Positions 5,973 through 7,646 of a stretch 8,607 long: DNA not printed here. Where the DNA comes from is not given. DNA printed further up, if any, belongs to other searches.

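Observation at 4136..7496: Translationally coupled B12-radical-SAM / SDR / polyprenyl-phosphate GT2 trio of unassigned function, next to a Wzm/Wzt glycan exporter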

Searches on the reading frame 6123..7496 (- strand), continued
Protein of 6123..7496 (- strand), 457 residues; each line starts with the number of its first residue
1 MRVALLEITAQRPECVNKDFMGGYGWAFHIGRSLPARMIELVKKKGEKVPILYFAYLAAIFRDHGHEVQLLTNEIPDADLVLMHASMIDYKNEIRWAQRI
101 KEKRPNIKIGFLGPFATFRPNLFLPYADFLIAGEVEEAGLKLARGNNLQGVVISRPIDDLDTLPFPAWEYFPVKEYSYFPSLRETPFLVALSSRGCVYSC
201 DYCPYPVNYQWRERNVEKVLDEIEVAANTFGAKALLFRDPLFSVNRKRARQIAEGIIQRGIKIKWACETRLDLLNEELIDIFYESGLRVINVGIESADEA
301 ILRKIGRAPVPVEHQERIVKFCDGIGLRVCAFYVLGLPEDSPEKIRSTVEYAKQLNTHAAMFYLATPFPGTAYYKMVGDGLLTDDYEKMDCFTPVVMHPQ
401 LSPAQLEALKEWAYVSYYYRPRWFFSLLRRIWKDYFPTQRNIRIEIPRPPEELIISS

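Call 40: find_encoding_contigs(protein=P0008, flank=10000, max_places=2)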
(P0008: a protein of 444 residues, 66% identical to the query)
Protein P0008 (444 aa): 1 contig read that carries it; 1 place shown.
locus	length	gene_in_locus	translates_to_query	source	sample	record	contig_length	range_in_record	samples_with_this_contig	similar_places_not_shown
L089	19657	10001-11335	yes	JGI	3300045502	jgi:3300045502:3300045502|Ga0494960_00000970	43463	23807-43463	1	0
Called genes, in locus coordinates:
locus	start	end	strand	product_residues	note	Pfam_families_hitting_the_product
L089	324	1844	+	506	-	-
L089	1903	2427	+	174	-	-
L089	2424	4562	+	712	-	PF00515:TPR_1 (faint), PF07719:TPR_2 (faint), PF13428:TPR_14 (faint), PF13181:TPR_8 (faint), PF13432:TPR_16 (weak), PF08486:SpoIID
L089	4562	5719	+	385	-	PF13439:Glyco_transf_4, PF13579:Glyco_trans_4_4, PF13477:Glyco_trans_4_2, PF00534:Glycos_transf_1, PF13692:Glyco_trans_1_4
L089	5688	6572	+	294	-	PF01734:Patatin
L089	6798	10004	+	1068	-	PF09586:YfhO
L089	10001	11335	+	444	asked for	PF02310:B12-binding (faint), PF04055:Radical_SAM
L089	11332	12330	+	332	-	PF01073:3Beta_HSD, PF01370:Epimerase, PF04321:RmlD_sub_bind, PF05368:NmrA (weak), PF07993:NAD_binding_4, PF13460:NAD_binding_10, PF16363:GDP_Man_Dehyd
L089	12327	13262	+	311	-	PF00535:Glycos_transf_2, PF10111:Glyco_tranf_2_2 (weak)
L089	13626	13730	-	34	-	-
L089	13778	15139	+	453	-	PF00180:Iso_dh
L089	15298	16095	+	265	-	PF00535:Glycos_transf_2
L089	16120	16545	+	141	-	PF02620:YceD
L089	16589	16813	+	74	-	PF01783:Ribosomal_L32p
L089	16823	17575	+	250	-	PF00106:adh_short, PF08659:KR, PF13561:adh_short_C2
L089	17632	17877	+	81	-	PF23297:ACP_SdgA_C (weak), PF00550:PP-binding, PF14573:PP-binding_2 (weak)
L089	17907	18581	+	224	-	PF14622:Ribonucleas_3_3, PF00636:Ribonuclease_3, PF00035:dsrm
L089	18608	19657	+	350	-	?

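Call 53: predict_structure(alignment_id=A1)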
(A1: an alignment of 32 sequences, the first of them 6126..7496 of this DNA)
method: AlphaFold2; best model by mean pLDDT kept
length: 457 residues; sequences in the alignment: 32
mean_pLDDT: 90.6   pTM: 0.89
mean pLDDT of the five models: 90.6, 89.7, 88.7, 88.5, 87.8
residues with pLDDT >= 90: 330; 70-90: 101; 50-70: 20; < 50: 6
segments of 3 or more residues with pLDDT < 50: 452-457
pLDDT, mean of each block of 10 residues (from residue 1): 96 85 85 94 85 96 98 97 95 97 97 94 98 95 97 94 96 92 92 86 82 96 97 93 94 98 96 95 97 75 70 91 95 88 92 94 90 89 91 91 95 97 94 84 60 43
secondary structure, 60 per line:
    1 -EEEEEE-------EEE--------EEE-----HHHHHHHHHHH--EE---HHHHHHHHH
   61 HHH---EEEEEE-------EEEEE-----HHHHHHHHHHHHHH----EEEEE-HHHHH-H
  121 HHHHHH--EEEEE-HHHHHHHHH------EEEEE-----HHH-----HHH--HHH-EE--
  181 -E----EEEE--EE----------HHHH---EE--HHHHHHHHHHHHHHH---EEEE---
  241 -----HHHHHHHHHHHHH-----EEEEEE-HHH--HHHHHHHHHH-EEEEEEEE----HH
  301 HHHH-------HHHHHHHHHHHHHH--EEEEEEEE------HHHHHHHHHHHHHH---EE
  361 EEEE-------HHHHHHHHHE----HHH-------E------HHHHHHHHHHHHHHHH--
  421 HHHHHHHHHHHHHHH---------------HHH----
elements in order: E2-7 E15-17 E26-28 H34-44 H52-63 E67-72 E80-84 H90-103 E108-112 H114-118 H120-126 E129-133 H135-143 E150-154 E187-190 H205-208 H216-230 E234-237 H246-258 E264-269 H276-285 E287-294 H299-304 H312-325 E328-335 H342-355 E359-364 H372-380 H403-418 H421-435

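Call 55: fold_search(model_id=the predicted structure, library=pdb)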
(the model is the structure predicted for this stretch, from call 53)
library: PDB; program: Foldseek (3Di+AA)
matches with E <= 10: 1653; with E <= 0.001: 131
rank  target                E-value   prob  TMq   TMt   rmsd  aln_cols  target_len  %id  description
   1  6fd2_B                3.3e-27  1.00  0.81  0.81   4.3       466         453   19  Radical SAM 1,2-diol dehydratase AprD4 in complex with its substrate paromamine (released 2018-01-17)
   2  6fd2_A                7.6e-27  1.00  0.80  0.81   5.3       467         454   19  Radical SAM 1,2-diol dehydratase AprD4 in complex with its substrate paromamine (released 2018-01-17)
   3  9ccb                  2.6e-17  1.00  0.57  0.62  10.9       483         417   18  X-ray crystal structure of methyl-coenzyme M reductase glutamine methylase (MgmA) from Methanothermobacter marburgensis  (released 2025-01-01)
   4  9n1d                  4.0e-17  1.00  0.61  0.46   5.0       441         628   16  Crystal structure of CysS from Corallococcus sp. CA054B with 5'-deoxyadenosine and methionine bound (released 2026-01-28)
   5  6wte_A                4.8e-17  1.00  0.61  0.50  12.3       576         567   14  Structure of radical S-adenosylmethionine methyltransferase, TsrM, from Kitasatospora setae with cobalamin and [4Fe-4S (released 2020-12-23)
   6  6wte_B                5.1e-17  1.00  0.60  0.52   9.1       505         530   16  Structure of radical S-adenosylmethionine methyltransferase, TsrM, from Kitasatospora setae with cobalamin and [4Fe-4S (released 2020-12-23)
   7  9a6d_A                9.2e-17  1.00  0.57  0.58   7.6       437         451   12  Integrative model of MTAB-YVFG by crosslinking MS and deep learning (released 2024-09-18)
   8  6wtf_A                1.1e-16  1.00  0.65  0.56   5.8       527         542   16  Structure of radical S-adenosylmethionine methyltransferase, TsrM, from Kitasatospora setae with tryptophan substrate  (released 2020-12-23)
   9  7mjw_A                1.5e-16  1.00  0.56  0.58   5.9       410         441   15  Methylated MiaB in the complex with 5'-deoxyadenosine, methionine and RNA (released 2021-09-15)
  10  7mjz                  2.4e-16  1.00  0.60  0.62   5.5       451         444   13  The structure of MiaB with pentasulfide bridge (released 2021-09-15)
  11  9n1b                  3.4e-16  1.00  0.62  0.46   4.8       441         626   15  Crystal structure of CysS from Corallococcus sp. CA054B with 5'-deoxyadenosine, methionine, and pantetheinylated 3-metho (released 2026-01-28)
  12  6wtf_B                3.9e-16  1.00  0.64  0.55   8.2       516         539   16  Structure of radical S-adenosylmethionine methyltransferase, TsrM, from Kitasatospora setae with tryptophan substrate  (released 2020-12-23)
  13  7kdx_A                6.7e-16  1.00  0.63  0.46   7.9       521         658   16  Crystal structure of Streptomyces tokunonesis TokK with hydroxycobalamin, 5'-deoxyadenosine, and methionine (released 2022-01-12)
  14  7mjy_A                1.3e-15  1.00  0.60  0.61   5.8       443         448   13  MiaB in the complex with s-adenosyl-L-homocysteine and RNA (released 2021-09-15)
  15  7mjv_A                1.6e-15  1.00  0.60  0.61   5.7       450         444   14  MiaB in the complex with s-adenosylmethionine and RNA (released 2021-09-15)
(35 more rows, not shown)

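Call 60: search_protein_families(library=pfam, proteins=[L089:6798-10004:+, L088:2-2101:+, L087:5315-6607:+, L087:4278-5318:+], max_evalue=0.01)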
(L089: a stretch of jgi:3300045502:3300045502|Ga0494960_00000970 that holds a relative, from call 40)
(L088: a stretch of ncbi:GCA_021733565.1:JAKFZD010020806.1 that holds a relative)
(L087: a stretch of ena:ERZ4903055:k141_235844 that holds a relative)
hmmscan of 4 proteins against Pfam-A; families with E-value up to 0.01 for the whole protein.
L089:6798-10004:+ (1068 aa): 1 family
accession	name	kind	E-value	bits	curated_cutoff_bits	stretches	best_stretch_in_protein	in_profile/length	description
PF09586.16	YfhO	-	2.1e-07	30.2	28.5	1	895-966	763-835/835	Bacterial membrane protein YfhO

L088:2-2101:+ (699 aa): 0 families

L087:5315-6607:+ (431 aa): 1 family
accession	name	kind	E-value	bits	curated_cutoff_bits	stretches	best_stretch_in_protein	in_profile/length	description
PF13231.12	PMT_2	-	0.0025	18.5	26.1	1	188-326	24-155/160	Dolichyl-phosphate-mannose-protein mannosyltransferase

L087:4278-5318:+ (346 aa): 1 family
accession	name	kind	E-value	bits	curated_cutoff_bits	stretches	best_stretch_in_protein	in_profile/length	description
PF00535.33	Glycos_transf_2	-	5.4e-07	30.1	23.3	1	17-117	12-114/168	Glycosyl transferase family 2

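Call 63: search_solved_structures(query=L089:6798-10004:+, max_evalue=1)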
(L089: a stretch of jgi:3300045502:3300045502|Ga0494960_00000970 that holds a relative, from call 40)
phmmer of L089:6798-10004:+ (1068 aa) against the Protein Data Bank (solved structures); distinct sequences matched with E-value up to 1: 2.
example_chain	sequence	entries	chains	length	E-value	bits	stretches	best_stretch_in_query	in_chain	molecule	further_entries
3vgk_A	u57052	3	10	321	0.068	14.1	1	535-598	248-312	Glucokinase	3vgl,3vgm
6k62_A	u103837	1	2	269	0.78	10.6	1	538-695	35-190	Histidine kinase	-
